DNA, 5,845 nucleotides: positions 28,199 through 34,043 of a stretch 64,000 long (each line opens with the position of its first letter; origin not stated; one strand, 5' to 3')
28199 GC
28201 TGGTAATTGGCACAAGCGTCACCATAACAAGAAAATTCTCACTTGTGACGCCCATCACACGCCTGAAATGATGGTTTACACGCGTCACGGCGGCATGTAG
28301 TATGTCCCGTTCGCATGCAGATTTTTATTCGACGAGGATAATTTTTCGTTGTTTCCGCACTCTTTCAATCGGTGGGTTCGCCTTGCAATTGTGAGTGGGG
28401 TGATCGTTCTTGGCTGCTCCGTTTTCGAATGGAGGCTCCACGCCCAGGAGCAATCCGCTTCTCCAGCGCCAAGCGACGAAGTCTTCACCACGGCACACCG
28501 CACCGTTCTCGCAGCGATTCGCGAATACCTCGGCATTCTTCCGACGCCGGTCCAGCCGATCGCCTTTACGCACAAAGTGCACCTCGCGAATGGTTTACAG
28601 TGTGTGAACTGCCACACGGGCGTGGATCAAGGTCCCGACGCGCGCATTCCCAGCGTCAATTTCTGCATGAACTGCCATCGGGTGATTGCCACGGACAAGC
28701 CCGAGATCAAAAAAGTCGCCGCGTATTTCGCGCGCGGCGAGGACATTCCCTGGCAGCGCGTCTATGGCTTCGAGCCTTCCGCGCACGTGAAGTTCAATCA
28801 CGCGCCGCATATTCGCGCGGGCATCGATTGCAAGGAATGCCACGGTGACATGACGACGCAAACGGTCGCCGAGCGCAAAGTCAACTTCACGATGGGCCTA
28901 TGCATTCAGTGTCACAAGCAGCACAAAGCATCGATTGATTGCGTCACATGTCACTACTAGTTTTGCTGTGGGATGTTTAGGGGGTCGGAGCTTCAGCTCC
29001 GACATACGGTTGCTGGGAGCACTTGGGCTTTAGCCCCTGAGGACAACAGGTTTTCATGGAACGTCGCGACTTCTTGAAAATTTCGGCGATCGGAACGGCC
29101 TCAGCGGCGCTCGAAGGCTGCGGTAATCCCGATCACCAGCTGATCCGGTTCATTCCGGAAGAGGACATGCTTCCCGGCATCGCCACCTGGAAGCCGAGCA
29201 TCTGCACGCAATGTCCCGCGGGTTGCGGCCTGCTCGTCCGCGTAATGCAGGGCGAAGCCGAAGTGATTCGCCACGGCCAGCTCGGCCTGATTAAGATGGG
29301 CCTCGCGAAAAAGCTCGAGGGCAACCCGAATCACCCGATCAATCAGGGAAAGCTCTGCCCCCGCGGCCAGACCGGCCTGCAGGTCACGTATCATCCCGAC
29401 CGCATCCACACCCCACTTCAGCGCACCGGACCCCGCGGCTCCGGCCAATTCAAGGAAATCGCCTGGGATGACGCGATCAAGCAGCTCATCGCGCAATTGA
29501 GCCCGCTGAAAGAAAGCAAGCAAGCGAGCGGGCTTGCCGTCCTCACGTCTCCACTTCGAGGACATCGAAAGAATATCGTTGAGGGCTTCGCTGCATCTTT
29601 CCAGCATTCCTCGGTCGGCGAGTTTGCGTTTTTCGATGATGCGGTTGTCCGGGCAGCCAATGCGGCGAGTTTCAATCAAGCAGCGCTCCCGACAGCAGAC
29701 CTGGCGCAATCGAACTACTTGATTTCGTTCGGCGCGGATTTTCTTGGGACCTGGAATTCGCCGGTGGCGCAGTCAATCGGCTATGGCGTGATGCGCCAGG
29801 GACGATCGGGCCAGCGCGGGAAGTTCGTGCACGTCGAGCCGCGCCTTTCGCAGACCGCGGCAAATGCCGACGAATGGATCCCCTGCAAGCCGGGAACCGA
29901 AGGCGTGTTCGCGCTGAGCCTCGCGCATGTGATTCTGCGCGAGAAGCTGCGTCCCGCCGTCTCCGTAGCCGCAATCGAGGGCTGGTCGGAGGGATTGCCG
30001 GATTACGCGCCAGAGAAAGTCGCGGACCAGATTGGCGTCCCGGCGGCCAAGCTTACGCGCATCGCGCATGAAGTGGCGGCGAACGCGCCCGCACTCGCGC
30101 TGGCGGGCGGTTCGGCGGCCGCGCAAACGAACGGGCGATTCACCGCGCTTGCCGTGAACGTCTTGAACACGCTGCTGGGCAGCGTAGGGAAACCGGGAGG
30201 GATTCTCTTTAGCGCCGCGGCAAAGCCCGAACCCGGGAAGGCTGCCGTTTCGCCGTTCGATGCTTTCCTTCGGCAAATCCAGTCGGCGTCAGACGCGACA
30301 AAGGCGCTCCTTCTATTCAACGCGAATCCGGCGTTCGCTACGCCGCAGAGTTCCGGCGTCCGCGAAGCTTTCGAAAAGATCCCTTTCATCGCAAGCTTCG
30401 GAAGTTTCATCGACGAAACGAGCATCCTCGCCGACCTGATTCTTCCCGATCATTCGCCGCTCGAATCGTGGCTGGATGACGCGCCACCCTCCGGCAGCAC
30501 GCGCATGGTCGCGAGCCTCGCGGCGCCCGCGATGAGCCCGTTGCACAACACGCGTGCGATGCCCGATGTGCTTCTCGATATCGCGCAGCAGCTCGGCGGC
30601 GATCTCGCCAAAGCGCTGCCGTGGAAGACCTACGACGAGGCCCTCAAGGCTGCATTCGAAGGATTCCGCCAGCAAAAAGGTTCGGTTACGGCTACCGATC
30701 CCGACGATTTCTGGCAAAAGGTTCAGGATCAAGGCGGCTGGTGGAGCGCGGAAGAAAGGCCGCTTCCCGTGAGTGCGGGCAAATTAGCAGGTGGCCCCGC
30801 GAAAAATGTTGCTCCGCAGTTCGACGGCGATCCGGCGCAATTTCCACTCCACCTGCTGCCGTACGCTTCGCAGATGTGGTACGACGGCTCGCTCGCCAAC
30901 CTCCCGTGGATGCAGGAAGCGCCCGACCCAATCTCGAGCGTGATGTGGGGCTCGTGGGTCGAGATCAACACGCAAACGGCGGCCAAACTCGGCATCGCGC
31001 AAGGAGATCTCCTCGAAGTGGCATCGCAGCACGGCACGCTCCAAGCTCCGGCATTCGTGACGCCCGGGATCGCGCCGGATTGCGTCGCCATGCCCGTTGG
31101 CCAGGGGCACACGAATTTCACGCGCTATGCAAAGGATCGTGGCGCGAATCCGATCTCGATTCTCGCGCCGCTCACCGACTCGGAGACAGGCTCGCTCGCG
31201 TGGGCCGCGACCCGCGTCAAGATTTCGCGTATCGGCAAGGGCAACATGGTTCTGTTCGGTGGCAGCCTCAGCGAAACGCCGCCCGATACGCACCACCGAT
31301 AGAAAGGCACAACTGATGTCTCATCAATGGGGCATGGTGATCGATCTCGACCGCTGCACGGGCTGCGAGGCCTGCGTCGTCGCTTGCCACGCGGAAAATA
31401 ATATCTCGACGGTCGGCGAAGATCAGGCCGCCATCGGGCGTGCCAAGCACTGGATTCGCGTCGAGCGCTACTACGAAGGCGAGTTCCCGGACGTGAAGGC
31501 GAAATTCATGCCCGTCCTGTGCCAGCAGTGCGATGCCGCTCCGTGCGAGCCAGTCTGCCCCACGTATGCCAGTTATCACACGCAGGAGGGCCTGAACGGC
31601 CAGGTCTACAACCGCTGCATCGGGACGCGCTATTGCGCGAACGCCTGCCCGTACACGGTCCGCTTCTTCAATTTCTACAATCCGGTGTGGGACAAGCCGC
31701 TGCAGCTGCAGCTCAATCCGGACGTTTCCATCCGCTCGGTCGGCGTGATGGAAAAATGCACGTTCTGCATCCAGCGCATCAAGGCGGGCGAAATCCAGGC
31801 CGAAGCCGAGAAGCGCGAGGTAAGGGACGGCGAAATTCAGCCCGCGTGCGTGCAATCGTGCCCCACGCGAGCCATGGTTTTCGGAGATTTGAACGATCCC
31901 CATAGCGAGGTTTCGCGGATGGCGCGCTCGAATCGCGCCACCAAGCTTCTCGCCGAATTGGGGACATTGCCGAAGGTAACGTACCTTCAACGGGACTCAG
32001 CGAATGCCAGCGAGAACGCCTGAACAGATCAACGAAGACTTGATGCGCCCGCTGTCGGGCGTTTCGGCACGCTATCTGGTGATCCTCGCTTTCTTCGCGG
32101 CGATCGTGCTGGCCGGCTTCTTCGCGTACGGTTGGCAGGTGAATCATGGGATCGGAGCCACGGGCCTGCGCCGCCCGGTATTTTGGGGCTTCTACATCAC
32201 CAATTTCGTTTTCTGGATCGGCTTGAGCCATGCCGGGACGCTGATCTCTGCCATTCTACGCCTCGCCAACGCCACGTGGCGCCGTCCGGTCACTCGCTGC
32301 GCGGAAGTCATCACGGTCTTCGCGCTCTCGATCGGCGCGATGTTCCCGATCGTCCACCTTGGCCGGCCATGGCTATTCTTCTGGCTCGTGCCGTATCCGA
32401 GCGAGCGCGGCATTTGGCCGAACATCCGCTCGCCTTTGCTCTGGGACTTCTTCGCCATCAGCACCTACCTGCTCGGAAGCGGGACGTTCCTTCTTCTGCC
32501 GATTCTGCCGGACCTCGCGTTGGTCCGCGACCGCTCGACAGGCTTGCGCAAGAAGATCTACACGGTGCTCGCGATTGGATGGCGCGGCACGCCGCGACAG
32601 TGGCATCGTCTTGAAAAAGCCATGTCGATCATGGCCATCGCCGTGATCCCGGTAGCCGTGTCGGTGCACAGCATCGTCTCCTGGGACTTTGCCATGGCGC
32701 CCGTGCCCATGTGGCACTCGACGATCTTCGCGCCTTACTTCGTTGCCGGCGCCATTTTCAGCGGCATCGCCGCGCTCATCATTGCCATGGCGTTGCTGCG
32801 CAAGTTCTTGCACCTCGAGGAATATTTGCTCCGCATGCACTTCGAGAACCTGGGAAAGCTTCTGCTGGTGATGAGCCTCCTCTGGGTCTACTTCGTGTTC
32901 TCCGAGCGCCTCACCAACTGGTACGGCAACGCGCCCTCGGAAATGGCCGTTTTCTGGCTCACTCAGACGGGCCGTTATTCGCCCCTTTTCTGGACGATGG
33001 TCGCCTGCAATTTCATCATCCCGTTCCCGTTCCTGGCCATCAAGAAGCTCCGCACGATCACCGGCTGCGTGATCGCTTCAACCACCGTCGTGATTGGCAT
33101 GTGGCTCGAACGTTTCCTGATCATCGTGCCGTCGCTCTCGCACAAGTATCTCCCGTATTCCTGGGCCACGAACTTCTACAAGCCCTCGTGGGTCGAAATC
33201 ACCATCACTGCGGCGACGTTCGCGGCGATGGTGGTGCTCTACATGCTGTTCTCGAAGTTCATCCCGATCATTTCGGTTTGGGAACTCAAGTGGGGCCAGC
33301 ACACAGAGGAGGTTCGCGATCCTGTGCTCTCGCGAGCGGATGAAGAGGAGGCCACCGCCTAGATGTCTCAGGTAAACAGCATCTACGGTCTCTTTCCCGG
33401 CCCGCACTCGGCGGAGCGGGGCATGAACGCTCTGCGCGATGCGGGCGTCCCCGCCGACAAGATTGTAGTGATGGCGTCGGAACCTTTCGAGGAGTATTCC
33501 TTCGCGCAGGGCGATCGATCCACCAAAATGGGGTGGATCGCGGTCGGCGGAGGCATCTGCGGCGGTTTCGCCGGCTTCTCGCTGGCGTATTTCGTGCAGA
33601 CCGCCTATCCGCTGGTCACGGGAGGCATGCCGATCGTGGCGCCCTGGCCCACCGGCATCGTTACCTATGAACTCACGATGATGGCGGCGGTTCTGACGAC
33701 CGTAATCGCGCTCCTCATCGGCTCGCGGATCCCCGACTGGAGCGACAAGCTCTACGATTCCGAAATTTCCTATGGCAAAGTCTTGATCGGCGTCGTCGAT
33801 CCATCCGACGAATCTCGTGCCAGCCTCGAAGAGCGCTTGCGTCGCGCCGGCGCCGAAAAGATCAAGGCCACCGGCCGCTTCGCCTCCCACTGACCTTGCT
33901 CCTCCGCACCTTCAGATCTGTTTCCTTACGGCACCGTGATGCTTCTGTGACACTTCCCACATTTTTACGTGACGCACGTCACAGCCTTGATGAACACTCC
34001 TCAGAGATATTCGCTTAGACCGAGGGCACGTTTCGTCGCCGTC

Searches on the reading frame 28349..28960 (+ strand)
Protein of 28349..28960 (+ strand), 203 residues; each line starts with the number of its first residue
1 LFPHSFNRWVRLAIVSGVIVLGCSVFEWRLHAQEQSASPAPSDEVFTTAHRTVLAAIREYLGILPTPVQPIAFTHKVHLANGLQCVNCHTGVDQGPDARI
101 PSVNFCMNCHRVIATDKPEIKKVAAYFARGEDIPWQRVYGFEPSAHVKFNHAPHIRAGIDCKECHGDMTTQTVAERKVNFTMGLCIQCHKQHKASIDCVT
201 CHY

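Call 3: search_protein_families(library=pfam, proteins=[window:28349-28960:+], max_evalue=0.01)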
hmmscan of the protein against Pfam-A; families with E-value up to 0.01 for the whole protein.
window:28349-28960:+ (203 aa): 2 families
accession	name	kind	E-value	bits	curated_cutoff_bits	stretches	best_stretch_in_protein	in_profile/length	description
PF14522.11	Cytochrome_C7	-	1.5e-12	47.5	24.8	2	147-202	1-66/67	Cytochrome c7 and related cytochrome c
PF14537.11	Cytochrom_c3_2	-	7.5e-08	33.2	25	2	77-115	1-38/79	Cytochrome c3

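Call 4: search_protein_families(library=ncbifam, proteins=[window:28349-28960:+], max_evalue=0.01)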
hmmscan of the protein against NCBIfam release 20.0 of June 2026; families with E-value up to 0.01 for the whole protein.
window:28349-28960:+ (203 aa): 10 families
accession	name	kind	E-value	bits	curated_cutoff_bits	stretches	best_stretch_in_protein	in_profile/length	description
NF041781.1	mnquin_red_QrcA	equivalog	3.3e-20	72.4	180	1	68-202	28-173/174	menaquinone reductase multiheme cytochrome c subunit QrcA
TIGR04257.1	nanowire_3heme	domain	6e-08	32.7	40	2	139-202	5-74/75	c(7)-type cytochrome triheme domain-containing protein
TIGR03508.1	decahem_SO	subfamily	2.4e-06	27.2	192.2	1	144-202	80-137/258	DmsE family decaheme c-type cytochrome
NF041028.1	decahem_GSU2203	exception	4.5e-06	26.1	325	1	144-201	111-167/317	GSU2203 family decaheme c-type cytochrome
NF043011.1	CytC7_Geobact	equivalog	0.00016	22.1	120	1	145-202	31-88/89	cytochrome c7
NF045722.1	c3_cytochr_TmcA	equivalog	0.0016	18.3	114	0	70-128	43-104/125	acidic tetraheme cytochrome c3 TmcA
NF038038.1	cytoc_DsrJ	equivalog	0.0043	17.4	100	0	81-114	91-112/121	sulfate reduction electron transfer complex DsrMKJOP subunit DsrJ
NF040967.1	cytc_ExtN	equivalog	0.005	15.7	200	0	152-194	32-74/415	selenite/tellurite reduction operon c-type cytochrome ExtN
NF045713.1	CxxCH_16_HmcA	equivalog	0.0063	15.1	400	0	66-111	291-326/541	sulfate respiration complex hexadecaheme cytochrome HmcA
NF040968.1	FeS_ExtO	equivalog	0.009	14.9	200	0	153-194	33-74/416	selenite/tellurite reduction operon b-type cytochrome iron-sulfur cluster-binding subunit ExtO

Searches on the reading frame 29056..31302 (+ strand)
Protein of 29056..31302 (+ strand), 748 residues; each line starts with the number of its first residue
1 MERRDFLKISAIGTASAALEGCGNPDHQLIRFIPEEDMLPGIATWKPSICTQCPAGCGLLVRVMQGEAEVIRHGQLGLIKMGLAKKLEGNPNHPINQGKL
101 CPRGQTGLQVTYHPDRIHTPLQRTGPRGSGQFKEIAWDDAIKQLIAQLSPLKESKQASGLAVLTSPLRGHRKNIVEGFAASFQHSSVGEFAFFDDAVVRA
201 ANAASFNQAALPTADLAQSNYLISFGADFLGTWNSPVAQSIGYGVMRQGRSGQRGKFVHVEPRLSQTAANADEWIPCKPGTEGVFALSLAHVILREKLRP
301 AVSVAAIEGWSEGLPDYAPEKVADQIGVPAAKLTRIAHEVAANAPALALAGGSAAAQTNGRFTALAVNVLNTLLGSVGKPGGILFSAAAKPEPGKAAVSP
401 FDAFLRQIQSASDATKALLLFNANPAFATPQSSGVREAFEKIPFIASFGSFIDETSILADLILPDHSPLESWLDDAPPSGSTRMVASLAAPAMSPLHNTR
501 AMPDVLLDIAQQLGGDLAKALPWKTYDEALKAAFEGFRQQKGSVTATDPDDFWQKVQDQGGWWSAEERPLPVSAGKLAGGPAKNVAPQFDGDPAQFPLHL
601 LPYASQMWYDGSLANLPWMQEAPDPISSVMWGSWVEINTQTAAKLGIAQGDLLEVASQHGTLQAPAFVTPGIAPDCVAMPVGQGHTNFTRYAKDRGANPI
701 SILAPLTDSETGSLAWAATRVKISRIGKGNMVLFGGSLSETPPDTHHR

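Call 3: search_protein_families(library=pfam, proteins=[window:29056-31302:+], max_evalue=0.01)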
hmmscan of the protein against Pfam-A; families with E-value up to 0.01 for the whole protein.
window:29056-31302:+ (748 aa): 4 families
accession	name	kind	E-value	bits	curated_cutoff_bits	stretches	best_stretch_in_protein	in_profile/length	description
PF00384.28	Molybdopterin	-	9e-20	71.4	24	1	116-470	1-315/353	Molybdopterin oxidoreductase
PF04879.21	Molybdop_Fe4S4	-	1.4e-14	54.2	22.7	1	44-113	2-55/55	Molybdopterin oxidoreductase Fe4S4 domain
PF01568.27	Molydop_binding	-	9.3e-14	51.8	26.8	1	633-698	29-90/110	Molydopterin dinucleotide binding domain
PF10518.14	TAT_signal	-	0.0035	17.7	22.7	1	2-19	3-20/21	TAT (twin-arginine translocation) pathway signal sequence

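Call 4: search_protein_families(library=ncbifam, proteins=[window:29056-31302:+], max_evalue=0.01)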
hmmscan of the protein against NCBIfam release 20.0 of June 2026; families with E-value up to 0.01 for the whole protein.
window:29056-31302:+ (748 aa): 25 families
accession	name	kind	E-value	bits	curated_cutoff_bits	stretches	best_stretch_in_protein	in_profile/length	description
NF041783.2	mnquin_red_QrcB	equivalog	9.3e-101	338.1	440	1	41-726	48-695/695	menaquinone reductase molybdopterin-binding-like subunit QrcB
NF012032.0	PRK15488.1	equivalog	6.2e-68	229.5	694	3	1-389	3-367/759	thiosulfate reductase PhsA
NF041714.1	arsenate_red_ArrA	equivalog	4.3e-62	210.4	1600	4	2-297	4-285/848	arsenate respiratory reductase molybdopterin-containing subunit ArrA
TIGR02166.1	dmsA_ynfE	subfamily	6.4e-43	146.9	777.7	3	1-299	1-290/794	DMSO/selenate family reductase complex A subunit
TIGR01591.1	Fdh-alpha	equivalog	9.3e-39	133.1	666.25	3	84-384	21-318/672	formate dehydrogenase subunit alpha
NF041884.1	selenate_YnfF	exception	1.6e-31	109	1650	3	2-298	2-289/798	selenate/tellurate reductase subunit YnfF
NF041885.1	selenate_YnfE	exception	1e-30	106.3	1675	3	96-298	88-296/805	selenate/tellurate reductase subunit YnfE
TIGR03479.1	DMSO_red_II_alp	subfamily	1.3e-30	106.2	984.75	2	50-298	63-297/913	molybdopterin-dependent oxidoreductase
NF047855.1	AssmNtatRedNasC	equivalog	6.5e-29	100.7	1100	3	398-471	396-466/708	assimilatory nitrate reductase catalytic subunit NasC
TIGR01553.1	formate-DH-alph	equivalog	1.5e-28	99.1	814.2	1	2-296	3-292/1009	formate dehydrogenase-N subunit alpha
NF011566.1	PRK14990.1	exception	1.9e-23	82.4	1600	2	48-298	61-309/814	dimethylsulfoxide reductase subunit A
NF011567.1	PRK14991.1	equivalog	1.8e-21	75.7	1750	2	97-145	137-185/1022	tetrathionate reductase subunit TtrA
NF041513.1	formate_DH_Act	exception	4.6e-17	61.1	1400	3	48-145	45-124/1067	formate dehydrogenase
NF041323.1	Nitr_red_NasA_Halo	equivalog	1.3e-16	60.3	1000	1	85-370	21-298/673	assimilatory nitrate reductase NasA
TIGR00509.1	bisC_fam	subfamily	1.4e-16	59.9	1017.55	2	123-383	62-343/772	molybdopterin guanine dinucleotide-containing S/N-oxide reductase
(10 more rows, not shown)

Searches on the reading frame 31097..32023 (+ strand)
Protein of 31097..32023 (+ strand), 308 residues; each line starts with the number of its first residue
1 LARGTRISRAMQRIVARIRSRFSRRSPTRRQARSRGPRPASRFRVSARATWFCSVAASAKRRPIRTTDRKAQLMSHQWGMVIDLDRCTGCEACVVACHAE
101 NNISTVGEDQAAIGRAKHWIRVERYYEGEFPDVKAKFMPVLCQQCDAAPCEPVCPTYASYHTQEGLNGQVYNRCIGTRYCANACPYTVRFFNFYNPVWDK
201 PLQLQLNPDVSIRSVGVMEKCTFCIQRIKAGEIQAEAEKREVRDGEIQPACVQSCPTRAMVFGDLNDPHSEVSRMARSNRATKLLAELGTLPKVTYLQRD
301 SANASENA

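Call 3: search_protein_families(library=pfam, proteins=[window:31097-32023:+], max_evalue=0.01)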
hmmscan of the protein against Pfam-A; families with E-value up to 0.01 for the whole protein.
window:31097-32023:+ (308 aa): 12 families
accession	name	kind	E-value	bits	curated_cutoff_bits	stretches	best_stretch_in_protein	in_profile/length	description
PF13247.11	Fer4_11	-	5.5e-12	46.2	26.2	1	134-193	2-63/100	4Fe-4S dicluster domain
PF12838.12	Fer4_7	-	7.2e-12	46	27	3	86-156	1-50/52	4Fe-4S dicluster domain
PF13237.11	Fer4_10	-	1.3e-07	31.9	25.5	1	80-108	2-32/53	4Fe-4S dicluster domain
PF13183.11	Fer4_8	-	3.4e-07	31.2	27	1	84-156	2-66/68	4Fe-4S dicluster domain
PF12797.12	Fer4_2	-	1.1e-06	28.7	24.5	1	78-99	1-22/22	4Fe-4S binding domain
PF12837.12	Fer4_6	-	2.1e-06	27.8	25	1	81-99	3-21/24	4Fe-4S binding domain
PF13187.11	Fer4_9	-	5.6e-05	23.5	27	1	86-156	1-49/52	4Fe-4S dicluster domain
PF00037.32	Fer4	-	7e-05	22.9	21.1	1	81-97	2-18/24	4Fe-4S binding domain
PF13534.11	Fer4_17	-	0.00015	22.6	22.2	0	85-98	44-57/61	4Fe-4S dicluster domain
PF25160.1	LdpA_Fe-S-bd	-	0.0012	19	27.6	0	147-187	6-41/49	LdpA Fe-S cluster-binding domain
PF12800.12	Fer4_4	-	0.003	18.2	24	1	85-98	2-15/17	4Fe-4S binding domain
PF13459.11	Fer4_15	-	0.0085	17.2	22.4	1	81-104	2-23/66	4Fe-4S single cluster domain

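Call 4: search_protein_families(library=ncbifam, proteins=[window:31097-32023:+], max_evalue=0.01)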
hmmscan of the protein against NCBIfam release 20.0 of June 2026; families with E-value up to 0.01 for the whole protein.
window:31097-32023:+ (308 aa): 29 families (the best 25 are shown)
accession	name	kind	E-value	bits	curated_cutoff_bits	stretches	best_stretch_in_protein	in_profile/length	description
NF041782.1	mnquin_red_QrcC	equivalog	1.7e-73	247.2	400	1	78-300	1-228/239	menaquinone reductase iron-sulfur cluster-binding subunit QrcC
NF045797.1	DsrO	equivalog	8.1e-54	182.5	200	1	52-297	18-234/235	sulfate reduction electron transfer complex DsrMKJOP subunit DsrO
NF041715.1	arsenate_red_ArrB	equivalog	4.9e-43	147.3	450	2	77-196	2-111/233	arsenate respiratory reductase iron-sulfur subunit ArrB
TIGR03149.1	cyt_nit_nrfC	equivalog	1.8e-39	135.4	377.6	2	59-197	21-150/225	cytochrome c nitrite reductase Fe-S protein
NF011569.0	PRK14993.1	equivalog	2.3e-37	128.7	416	2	67-195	33-153/244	tetrathionate reductase subunit TtrB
TIGR02951.1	DMSO_dmsB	equivalog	5.4e-22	78.5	214.1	2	77-192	1-115/161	DMSO/selenate family reductase complex B subunit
TIGR03478.1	DMSO_red_II_bet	subfamily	3.9e-20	72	480.7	3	126-194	115-184/321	DMSO reductase family type II enzyme, iron-sulfur subunit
NF038355.1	FDH3_beta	equivalog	5e-20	72.3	240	1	80-267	5-166/180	formate dehydrogenase FDH3 subunit beta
NF008134.0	PRK10882.1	equivalog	1e-16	60.9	263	2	56-196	17-168/329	hydrogenase 2 operon protein HybA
NF042979.1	EthbenzDh_ebdB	equivalog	5.9e-16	58.3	740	2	126-298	137-276/354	ethylbenzene dehydrogenase subunit beta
NF045715.1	sulf_resp_HmcB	equivalog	1.4e-13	50.6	420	1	69-267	28-200/307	sulfate respiration complex iron-sulfur protein HmcB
NF007658.0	PRK10330.1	equivalog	1.7e-12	47.2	260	1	81-267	6-159/181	electron transport protein HydN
TIGR01582.1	FDH-beta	equivalog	1.3e-11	44.2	334.7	1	70-268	14-185/283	formate dehydrogenase subunit beta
NF009408.0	PRK12769.1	equivalog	8.5e-11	40.7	1003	1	81-281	6-159/659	formate-dependent uric acid utilization protein AegA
TIGR01660.1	narH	equivalog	8.8e-11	40.9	524.05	2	116-194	157-236/492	nitrate reductase subunit beta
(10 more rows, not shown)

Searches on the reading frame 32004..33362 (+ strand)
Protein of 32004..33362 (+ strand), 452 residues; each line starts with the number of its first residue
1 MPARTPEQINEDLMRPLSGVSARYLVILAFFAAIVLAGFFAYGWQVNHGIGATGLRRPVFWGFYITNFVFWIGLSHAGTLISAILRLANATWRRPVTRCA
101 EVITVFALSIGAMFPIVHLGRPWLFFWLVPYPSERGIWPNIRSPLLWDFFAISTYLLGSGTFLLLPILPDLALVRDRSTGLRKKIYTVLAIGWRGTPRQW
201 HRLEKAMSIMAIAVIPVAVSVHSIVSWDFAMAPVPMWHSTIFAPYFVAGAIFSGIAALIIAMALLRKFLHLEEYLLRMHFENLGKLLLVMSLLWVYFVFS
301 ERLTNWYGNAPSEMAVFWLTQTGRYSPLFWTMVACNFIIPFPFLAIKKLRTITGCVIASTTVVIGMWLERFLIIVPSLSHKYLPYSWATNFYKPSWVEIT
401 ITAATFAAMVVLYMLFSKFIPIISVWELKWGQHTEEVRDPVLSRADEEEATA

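Call 3: search_protein_families(library=pfam, proteins=[window:32004-33362:+], max_evalue=0.01)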
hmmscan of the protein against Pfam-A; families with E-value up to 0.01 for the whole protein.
window:32004-33362:+ (452 aa): 1 family
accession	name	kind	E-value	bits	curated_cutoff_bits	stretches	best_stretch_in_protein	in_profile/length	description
PF03916.19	NrfD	-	6.1e-29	102.1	25.8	1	54-378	4-309/313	Polysulphide reductase, NrfD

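Call 4: search_protein_families(library=ncbifam, proteins=[window:32004-33362:+], max_evalue=0.01)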
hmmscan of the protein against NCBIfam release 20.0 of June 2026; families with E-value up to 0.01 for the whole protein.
window:32004-33362:+ (452 aa): 2 families
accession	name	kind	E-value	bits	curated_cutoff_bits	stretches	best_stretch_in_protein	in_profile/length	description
NF045798.1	DsrP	equivalog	4.3e-30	105.3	350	2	21-157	9-134/346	sulfate reduction electron transfer complex DsrMKJOP subunit DsrP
NF008133.1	PRK10881.1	equivalog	2.2e-05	24.1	450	1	29-423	17-374/377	Ni/Fe-hydrogenase cytochrome b subunit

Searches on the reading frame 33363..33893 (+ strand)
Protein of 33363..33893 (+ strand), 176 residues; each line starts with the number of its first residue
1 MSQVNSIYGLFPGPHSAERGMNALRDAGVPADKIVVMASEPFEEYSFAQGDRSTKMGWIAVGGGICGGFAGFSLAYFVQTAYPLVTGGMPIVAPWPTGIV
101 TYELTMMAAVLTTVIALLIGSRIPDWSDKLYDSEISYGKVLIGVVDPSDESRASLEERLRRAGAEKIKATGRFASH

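Call 3: search_protein_families(library=pfam, proteins=[window:33363-33893:+], max_evalue=0.01)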
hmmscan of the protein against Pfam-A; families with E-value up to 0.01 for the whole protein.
window:33363-33893:+ (176 aa): 2 families
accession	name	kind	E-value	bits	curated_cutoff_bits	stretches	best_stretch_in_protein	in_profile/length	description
PF11821.13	ActD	-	1.2e-23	84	25.7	1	6-168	2-169/170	Alternative complex III, ActD subunit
PF11368.13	DUF3169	-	0.0057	16.7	31.6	1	55-119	6-71/250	Protein of unknown function (DUF3169)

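Call 4: search_protein_families(library=ncbifam, proteins=[window:33363-33893:+], max_evalue=0.01)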
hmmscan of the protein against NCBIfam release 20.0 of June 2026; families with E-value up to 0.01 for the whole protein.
window:33363-33893:+ (176 aa): 0 families
